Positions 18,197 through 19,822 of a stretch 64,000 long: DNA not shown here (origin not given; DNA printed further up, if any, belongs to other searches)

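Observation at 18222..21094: Orphan RiPP-like locus: two complete radical-SAM/SPASM enzymes flanking a small Cys-containing ORF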

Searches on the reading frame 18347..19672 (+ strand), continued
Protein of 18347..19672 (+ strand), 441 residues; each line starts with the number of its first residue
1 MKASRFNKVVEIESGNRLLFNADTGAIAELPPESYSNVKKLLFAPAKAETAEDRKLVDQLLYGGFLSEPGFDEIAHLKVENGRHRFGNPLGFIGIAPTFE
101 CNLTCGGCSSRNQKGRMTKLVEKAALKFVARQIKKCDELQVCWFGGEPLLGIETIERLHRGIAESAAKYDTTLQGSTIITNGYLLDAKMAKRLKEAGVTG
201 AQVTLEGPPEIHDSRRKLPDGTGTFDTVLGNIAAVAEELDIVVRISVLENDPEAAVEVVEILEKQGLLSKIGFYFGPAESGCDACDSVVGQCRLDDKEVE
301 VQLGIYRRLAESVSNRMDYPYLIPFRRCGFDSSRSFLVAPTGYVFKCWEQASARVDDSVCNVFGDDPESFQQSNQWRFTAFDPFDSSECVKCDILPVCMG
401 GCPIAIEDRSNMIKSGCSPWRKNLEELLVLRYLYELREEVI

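Call 16: find_related_loci(query=A1, collection=genome_contigs, flank=4000)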
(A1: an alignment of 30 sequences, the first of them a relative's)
Query A1 (441 aa) in genome_contigs; peptide patterns used: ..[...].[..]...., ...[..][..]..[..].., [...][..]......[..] (x = any residue, [..] = any of these).
599 stretches matched a pattern (row limit reached: there are more); 573 encode a relative of the query (tblastn E <= 1e-3); the best 80 are kept; 80 distinct loci.
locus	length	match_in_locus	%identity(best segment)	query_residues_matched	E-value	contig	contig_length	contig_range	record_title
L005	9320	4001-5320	40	1-440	9e-110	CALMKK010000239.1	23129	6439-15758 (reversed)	MAG TPA_asm: uncultured candidate division Zixibacteria bacterium isolate SRR6284162_bin.34_CONCOCT_v1.1_MAG genome asse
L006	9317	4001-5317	40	1-439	6e-108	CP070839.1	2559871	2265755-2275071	MAG: Candidatus Zixiibacteriota bacterium isolate bin1014 chromosome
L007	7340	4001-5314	40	1-438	1e-107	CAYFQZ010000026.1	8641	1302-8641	MAG TPA_asm: uncultured Ignavibacteria bacterium isolate ERP108616_co1_151 genome assembly, contig: k119_102413, whole g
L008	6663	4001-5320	40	1-440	1e-107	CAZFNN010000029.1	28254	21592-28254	MAG TPA_asm: uncultured Ignavibacteria bacterium isolate SRP323723_co1_126 genome assembly, contig: NODE_1342_length_282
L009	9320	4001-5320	39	1-440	1e-107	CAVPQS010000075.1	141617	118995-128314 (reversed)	MAG: uncultured bacterium isolate MFD10097.bin.1.9 genome assembly, contig: contig_6004, whole genome shotgun sequence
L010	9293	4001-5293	41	1-431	2e-107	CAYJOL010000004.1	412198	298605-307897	MAG TPA_asm: uncultured Ignavibacteriales bacterium isolate ERP124720_co1_93 genome assembly, contig: NODE_24_length_412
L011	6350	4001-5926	39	1-440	2e-105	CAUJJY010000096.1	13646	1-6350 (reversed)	MAG: candidate division Zixibacteria bacterium isolate KLAP179 genome assembly, contig: KLAP179_195245, whole genome sho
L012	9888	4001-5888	38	1-440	4e-105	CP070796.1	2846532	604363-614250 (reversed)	MAG: Candidatus Zixiibacteriota bacterium isolate bin142 chromosome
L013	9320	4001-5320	40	1-440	3e-104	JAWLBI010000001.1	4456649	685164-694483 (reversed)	MAG: Candidatus Zixiibacteriota bacterium isolate AC1.147 AC1.147.fa-1, whole genome shotgun sequence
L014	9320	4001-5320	38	1-440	5e-103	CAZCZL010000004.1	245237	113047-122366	MAG TPA_asm: uncultured Ignavibacteriales bacterium isolate binchicken_co16_343 genome assembly, contig: NODE_40_length_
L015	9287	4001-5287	36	1-428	5e-97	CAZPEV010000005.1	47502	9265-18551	MAG TPA_asm: uncultured Ignavibacteriales bacterium isolate binchicken_co261_18 genome assembly, contig: NODE_13_length_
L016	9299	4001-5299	35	1-432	3e-83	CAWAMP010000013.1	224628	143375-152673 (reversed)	MAG: uncultured Acidobacteriota bacterium isolate MFD02979.bin.1.171 genome assembly, contig: contig_49100, whole genome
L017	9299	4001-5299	36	1-432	1e-82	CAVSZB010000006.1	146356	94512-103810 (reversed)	MAG: uncultured bacterium isolate MFD04716.bin.1.312 genome assembly, contig: contig_48704, whole genome shotgun sequenc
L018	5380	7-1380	39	92-439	2e-81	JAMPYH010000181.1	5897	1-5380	MAG: Candidatus Zixiibacteriota bacterium isolate R2F_R2FSRR_metabat.71 R2F_C8382, whole genome shotgun sequence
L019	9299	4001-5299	35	1-432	8e-81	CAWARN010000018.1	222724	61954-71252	MAG: uncultured Acidobacteriota bacterium isolate MFD02979.bin.3.8 genome assembly, contig: contig_31173, whole genome s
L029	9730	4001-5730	31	2-438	1e-68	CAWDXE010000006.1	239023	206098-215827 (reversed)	MAG: uncultured candidate division Zixibacteria bacterium isolate MFD05942.bin.2.290 genome assembly, contig: contig_571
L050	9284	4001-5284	29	1-428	4e-64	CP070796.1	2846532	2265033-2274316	MAG: Candidatus Zixiibacteriota bacterium isolate bin142 chromosome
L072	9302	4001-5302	30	1-432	3e-62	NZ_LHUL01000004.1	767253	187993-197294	Clostridium botulinum strain ATCC 25763 contig_4, whole genome shotgun sequence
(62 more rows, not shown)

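Call 24: find_encoding_contigs(protein=P0002, flank=3000, max_places=2)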
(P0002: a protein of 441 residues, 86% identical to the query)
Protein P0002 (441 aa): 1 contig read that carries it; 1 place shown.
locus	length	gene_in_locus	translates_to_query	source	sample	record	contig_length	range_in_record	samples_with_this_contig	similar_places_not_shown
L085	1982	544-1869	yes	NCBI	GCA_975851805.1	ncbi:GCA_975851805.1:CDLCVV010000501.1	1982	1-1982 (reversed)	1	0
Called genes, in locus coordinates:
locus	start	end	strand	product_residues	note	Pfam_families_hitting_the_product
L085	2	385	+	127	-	?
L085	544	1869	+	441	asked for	PF04055:Radical_SAM, PF13353:Fer4_12 (weak)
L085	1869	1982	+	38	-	?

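Call 25: find_encoding_contigs(protein=P0005, flank=3000, max_places=2)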
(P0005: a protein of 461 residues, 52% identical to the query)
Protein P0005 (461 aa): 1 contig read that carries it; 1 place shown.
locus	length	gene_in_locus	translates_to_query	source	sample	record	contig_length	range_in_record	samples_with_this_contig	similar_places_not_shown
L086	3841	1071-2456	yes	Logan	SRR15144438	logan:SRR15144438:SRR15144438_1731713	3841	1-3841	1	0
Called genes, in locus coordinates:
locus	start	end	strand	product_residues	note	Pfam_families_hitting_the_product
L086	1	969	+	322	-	?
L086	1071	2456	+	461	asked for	PF04055:Radical_SAM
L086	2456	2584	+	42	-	-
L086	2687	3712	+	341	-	PF04055:Radical_SAM, PF13186:SPASM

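Call 26: find_encoding_contigs(protein=P0007, flank=6000, max_places=2)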
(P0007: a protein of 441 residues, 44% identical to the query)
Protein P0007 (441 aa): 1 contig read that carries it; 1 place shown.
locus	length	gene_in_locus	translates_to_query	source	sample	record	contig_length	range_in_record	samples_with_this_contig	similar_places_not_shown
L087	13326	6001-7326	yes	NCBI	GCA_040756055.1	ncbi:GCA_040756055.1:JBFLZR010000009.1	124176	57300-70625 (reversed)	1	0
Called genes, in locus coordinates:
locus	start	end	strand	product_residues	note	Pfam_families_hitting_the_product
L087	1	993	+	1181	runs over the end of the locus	PF04357:TamB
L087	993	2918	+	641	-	PF07244:POTRA, PF01103:Omp85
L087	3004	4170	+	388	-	PF00266:Aminotran_5, PF01053:Cys_Met_Meta_PP (faint)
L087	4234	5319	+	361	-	PF03054:tRNA_Me_trans, PF20259:tRNA_Me_trans_M, PF20258:tRNA_Me_trans_C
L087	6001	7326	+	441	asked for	PF04055:Radical_SAM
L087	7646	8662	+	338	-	PF13353:Fer4_12 (weak), PF04055:Radical_SAM, PF13186:SPASM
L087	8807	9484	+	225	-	PF00753:Lactamase_B, PF13483:Lactamase_B_3, PF12706:Lactamase_B_2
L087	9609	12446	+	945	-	PF05170:AsmA, PF05359:DUF748, PF13116:YhdP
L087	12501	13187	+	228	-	PF00528:BPD_transp_1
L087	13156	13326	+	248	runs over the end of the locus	PF03193:RsgA_GTPase (faint), PF02463:SMC_N, PF00005:ABC_tran, PF09818:ABC_ATPase (faint), PF13304:AAA_21 (weak)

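Call 30: search_solved_structures(query=window:18347-19672:+, max_evalue=0.001)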
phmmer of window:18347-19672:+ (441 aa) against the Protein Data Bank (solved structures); distinct sequences matched with E-value up to 0.001: 6.
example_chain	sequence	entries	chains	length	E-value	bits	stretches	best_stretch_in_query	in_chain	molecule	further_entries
5wgg_A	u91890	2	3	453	7.5e-11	44.7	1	98-424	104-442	Radical SAM domain protein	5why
8vpo_A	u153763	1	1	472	7.2e-08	34.9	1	50-413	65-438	Radical SAM core domain-containing protein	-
4k37_A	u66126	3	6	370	3.6e-06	29.3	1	98-228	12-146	Anaerobic sulfatase-maturating enzyme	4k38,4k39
4k36_A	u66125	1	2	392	4.4e-06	29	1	98-228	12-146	Anaerobic sulfatase-maturating enzyme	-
9gm3_A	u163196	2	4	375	0.00067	21.8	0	100-235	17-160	ChlB radical SAM domain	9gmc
5v1q_A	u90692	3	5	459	0.00075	21.6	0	88-156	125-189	Radical SAM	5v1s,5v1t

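Call 37: search_protein_families(library=ncbifam, proteins=[L050:4001-5341:+, L050:5338-6400:+], max_evalue=1)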
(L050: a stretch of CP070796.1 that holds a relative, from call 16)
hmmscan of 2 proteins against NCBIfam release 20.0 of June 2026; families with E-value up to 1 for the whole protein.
L050:4001-5341:+ (446 aa): 69 families (the best 25 are shown)
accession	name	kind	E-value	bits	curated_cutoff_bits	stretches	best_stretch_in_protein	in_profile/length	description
TIGR04334.1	rSAM_Clo7bot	equivalog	3.4e-103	345.6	600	1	3-433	2-434/440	radical SAM/SPASM domain Clo7bot peptide maturase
TIGR04463.1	rSAM_vs_C_rich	equivalog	8.8e-87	291.6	525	1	6-429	1-425/438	TIGR04463 family radical SAM/SPASM RiPP maturase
NF038107.1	rSAM_NF038107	equivalog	4.2e-66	223.5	600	1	3-404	3-402/444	Cys-every-fifth radical SAM/SPASM peptide maturase CefB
NF052473.1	rSAM_FlmE_OhkG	exception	2.9e-58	197.8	500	2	2-271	2-281/481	FlmE/OhkG family radical SAM/SPASM peptide maturase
TIGR04280.1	geopep_mat_rSAM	hypoth_equivalog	1.1e-55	189.3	400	1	3-404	3-394/428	geopeptide radical SAM maturase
NF047865.1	rSAM_PapB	equivalog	1.9e-37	129.3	340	1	97-405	5-319/330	PapB family radical SAM/SPASM ranthipeptide maturase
NF041298.1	rSAM_mat_DynA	equivalog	3.2e-27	95.5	450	1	100-406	6-325/356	dynobactin maturation radical SAM/SPASM protein DynA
TIGR04064.1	rSAM_nif11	equivalog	2.4e-25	89.2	518.7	2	97-236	80-222/459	nif11-like peptide radical SAM maturase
TIGR04068.1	rSAM_ocin_clost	equivalog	2.3e-24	86.1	500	2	55-242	44-236/462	Cys-rich peptide radical SAM maturase CcpM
TIGR03942.1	sulfatase_rSAM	equivalog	3.3e-24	85.6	349.45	2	103-239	9-149/363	anaerobic sulfatase maturase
TIGR03974.1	rSAM_six_Cys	equivalog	1.4e-23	83.5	425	2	65-236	71-242/451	thioether cross-link-forming SCIFF peptide maturase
NF040492.1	not_ScfB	exception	4.1e-22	78.7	855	2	97-237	97-241/450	ScfB-related radical SAM/SPASM orphan maturase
TIGR03978.1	rSAM_paired_1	equivalog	1.2e-20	73.8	370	1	54-242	39-231/466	His-Xaa-Ser system radical SAM maturase HxsB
TIGR03906.1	quino_hemo_SAM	equivalog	2.5e-20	72.6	453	2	99-250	98-256/467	quinohemoprotein amine dehydrogenase maturation protein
TIGR04136.1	rSAM_FibroRumin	equivalog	2.7e-20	72.7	400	1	5-405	3-421/458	FibroRumin system radical SAM peptide maturase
TIGR04085.1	rSAM_more_4Fe4S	domain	1.7e-14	54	27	1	331-409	1-81/93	SPASM domain-containing protein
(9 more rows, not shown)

L050:5338-6400:+ (354 aa): 89 families (the best 25 are shown)
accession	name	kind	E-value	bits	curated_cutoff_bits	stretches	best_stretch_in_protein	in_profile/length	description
TIGR03913.1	rad_SAM_trio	equivalog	1.6e-73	247.7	591.75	1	5-340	13-356/477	GDL motif peptide-associated radical SAM/SPASM maturase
TIGR04103.1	rSAM_nif11_3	equivalog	1.1e-71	241.6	725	1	12-340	7-346/412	nif11-class peptide radical SAM maturase 3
TIGR04133.1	rSAM_w_lipo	hypoth_equivalog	1.6e-56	191.8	425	1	12-319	26-331/350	TIGR04133 family radical SAM/SPASM protein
TIGR04055.1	rSAM_NirJ2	equivalog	1.4e-45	156.3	500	1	12-339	2-325/326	putative heme d1 biosynthesis radical SAM protein NirJ2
TIGR04545.1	rSAM_ahbD_hemeb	equivalog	1.4e-45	156.2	500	2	12-222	2-213/339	heme b synthase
TIGR03962.1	mycofact_rSAM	equivalog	1.1e-44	153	265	1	9-336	11-331/339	mycofactocin radical SAM maturase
TIGR04347.1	pseudo_SAM_Halo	equivalog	6.1e-39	134.4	525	2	12-216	40-244/390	TIGR04347 family pseudo-SAM/SPASM protein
TIGR04053.2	TIGR04053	equivalog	6.5e-38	130.9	395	2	4-195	2-197/366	TIGR04053 family radical SAM/SPASM domain-containing protein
TIGR04051.1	rSAM_NirJ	equivalog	1.5e-36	126.1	515.45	2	12-146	4-139/354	heme d1 biosynthesis radical SAM protein NirJ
TIGR04546.1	rSAM_ahbC_deAc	equivalog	2e-36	125.6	650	2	12-173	41-202/390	12,18-didecarboxysiroheme deacetylase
NF045574.1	sacti_mat_StsB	exception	2.7e-33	115.5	625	1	12-336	98-414/466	StsB family radical SAM/SPASM domain sactipeptide maturase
TIGR04054.1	rSAM_NirJ1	equivalog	8e-33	113.6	650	2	12-170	38-196/387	putative heme d1 biosynthesis radical SAM protein NirJ1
TIGR04250.1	SCM_rSAM_ScmE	equivalog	2.1e-28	99.3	400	1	9-331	2-339/358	SynChlorMet cassette radical SAM/SPASM protein ScmE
NF050035.1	rSAM_WgK_link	exception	4.6e-28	98.3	650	2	2-221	1-220/367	radical SAM/SPASM peptide maturase WgkB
TIGR04403.1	rSAM_skfB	equivalog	4.1e-23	81.8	300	1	7-195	101-289/402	sporulation killing factor system radical SAM maturase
NF047865.1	rSAM_PapB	equivalog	5.4e-19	68.6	340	1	13-329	6-326/330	PapB family radical SAM/SPASM ranthipeptide maturase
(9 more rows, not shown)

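Call 43: predict_structure(alignment_id=A1)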
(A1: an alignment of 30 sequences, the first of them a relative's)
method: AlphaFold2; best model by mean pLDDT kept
length: 441 residues; sequences in the alignment: 30
mean_pLDDT: 83.4   pTM: 0.83
mean pLDDT of the five models: 83.4, 82.8, 82.6, 82.5, 80.1
residues with pLDDT >= 90: 185; 70-90: 193; 50-70: 49; < 50: 14
segments of 3 or more residues with pLDDT < 50: 409-415
pLDDT, mean of each block of 10 residues (from residue 1): 94 89 90 90 92 94 93 92 83 88 60 77 96 92 73 92 96 91 89 92 91 83 90 92 86 90 89 77 63 69 84 66 58 87 87 87 90 86 86 85 62 55 85 68 34
secondary structure, 60 per line:
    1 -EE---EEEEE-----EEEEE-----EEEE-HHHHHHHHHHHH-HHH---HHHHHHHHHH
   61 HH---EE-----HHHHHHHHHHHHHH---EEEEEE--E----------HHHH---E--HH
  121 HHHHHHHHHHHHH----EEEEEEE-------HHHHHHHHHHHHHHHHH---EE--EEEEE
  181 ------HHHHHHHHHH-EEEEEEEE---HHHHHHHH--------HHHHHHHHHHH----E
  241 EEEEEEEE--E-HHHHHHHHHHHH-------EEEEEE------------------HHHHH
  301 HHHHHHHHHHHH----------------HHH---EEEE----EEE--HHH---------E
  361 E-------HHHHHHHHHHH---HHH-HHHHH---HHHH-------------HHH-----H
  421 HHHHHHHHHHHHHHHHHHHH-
elements in order: E7-11 E17-21 E27-30 H32-43 H51-62 H73-86 E90-95 H109-112 H119-133 E138-144 H152-168 E176-180 H187-196 E198-205 H209-216 H225-235 E240-248 H253-264 E272-277 H296-312 E335-338 E343-345 H369-379 H387-391 H395-398 H420-440

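Call 50: fold_search(model_id=the predicted structure, library=pdb)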
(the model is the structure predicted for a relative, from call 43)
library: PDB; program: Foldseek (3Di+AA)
matches with E <= 10: 1756; with E <= 0.001: 88
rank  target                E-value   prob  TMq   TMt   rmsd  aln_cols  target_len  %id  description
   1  5why_B                1.7e-16  1.00  0.65  0.68   6.5       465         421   17  Structural Insights into Thioether Bond Formation in the Biosynthesis of Sactipeptides (released 2017-07-26)
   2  5wgg_A                8.1e-16  1.00  0.68  0.69   6.0       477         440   18  Structural Insights into Thioether Bond Formation in the Biosynthesis of Sactipeptides (released 2017-07-26)
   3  5why_A                1.4e-15  1.00  0.67  0.70   6.3       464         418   18  Structural Insights into Thioether Bond Formation in the Biosynthesis of Sactipeptides (released 2017-07-26)
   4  4k37_A                3.2e-14  1.00  0.57  0.67   5.8       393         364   20  Native anSMEcpe with bound AdoMet (released 2013-05-08)
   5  8vpo                  3.8e-14  1.00  0.67  0.67   5.4       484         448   17  X-Ray Crystal Structure of TigE from Paramaledivibacter caminithermalis (released 2024-02-07)
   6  4k39_A                1.2e-13  1.00  0.56  0.66   6.0       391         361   19  Native anSMEcpe with bound AdoMet and Cp18Cys peptide (released 2013-05-08)
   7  4k37_B                1.3e-13  1.00  0.54  0.63   6.0       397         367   19  Native anSMEcpe with bound AdoMet (released 2013-05-08)
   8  4k38_A                2.0e-13  1.00  0.55  0.64   6.0       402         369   19  Native anSMEcpe with bound AdoMet and Kp18Cys peptide (released 2013-05-08)
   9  4k36_A                2.7e-13  1.00  0.57  0.64   5.8       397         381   19  His6 tagged anSMEcpe with bound AdoMet (released 2013-05-08)
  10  4k38_B                4.5e-13  1.00  0.57  0.67   5.6       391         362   19  Native anSMEcpe with bound AdoMet and Kp18Cys peptide (released 2013-05-08)
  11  4k39_B                8.0e-13  1.00  0.56  0.66   5.7       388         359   20  Native anSMEcpe with bound AdoMet and Cp18Cys peptide (released 2013-05-08)
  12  4k36_B                2.4e-12  1.00  0.57  0.68   5.7       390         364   19  His6 tagged anSMEcpe with bound AdoMet (released 2013-05-08)
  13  5v1q_B                5.0e-12  1.00  0.46  0.46  12.5       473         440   16  Crystal structure of Streptococcus suis SuiB (released 2017-08-30)
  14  5v1s_A                5.3e-12  1.00  0.46  0.48  12.3       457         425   14  Crystal structure of Streptococcus suis SuiB bound to S-adenosylmethionine (released 2017-08-30)
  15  5v1t_A                2.2e-11  1.00  0.49  0.49  12.4       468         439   15  Crystal structure of Streptococcus suis SuiB bound to precursor peptide SuiA (released 2017-08-30)
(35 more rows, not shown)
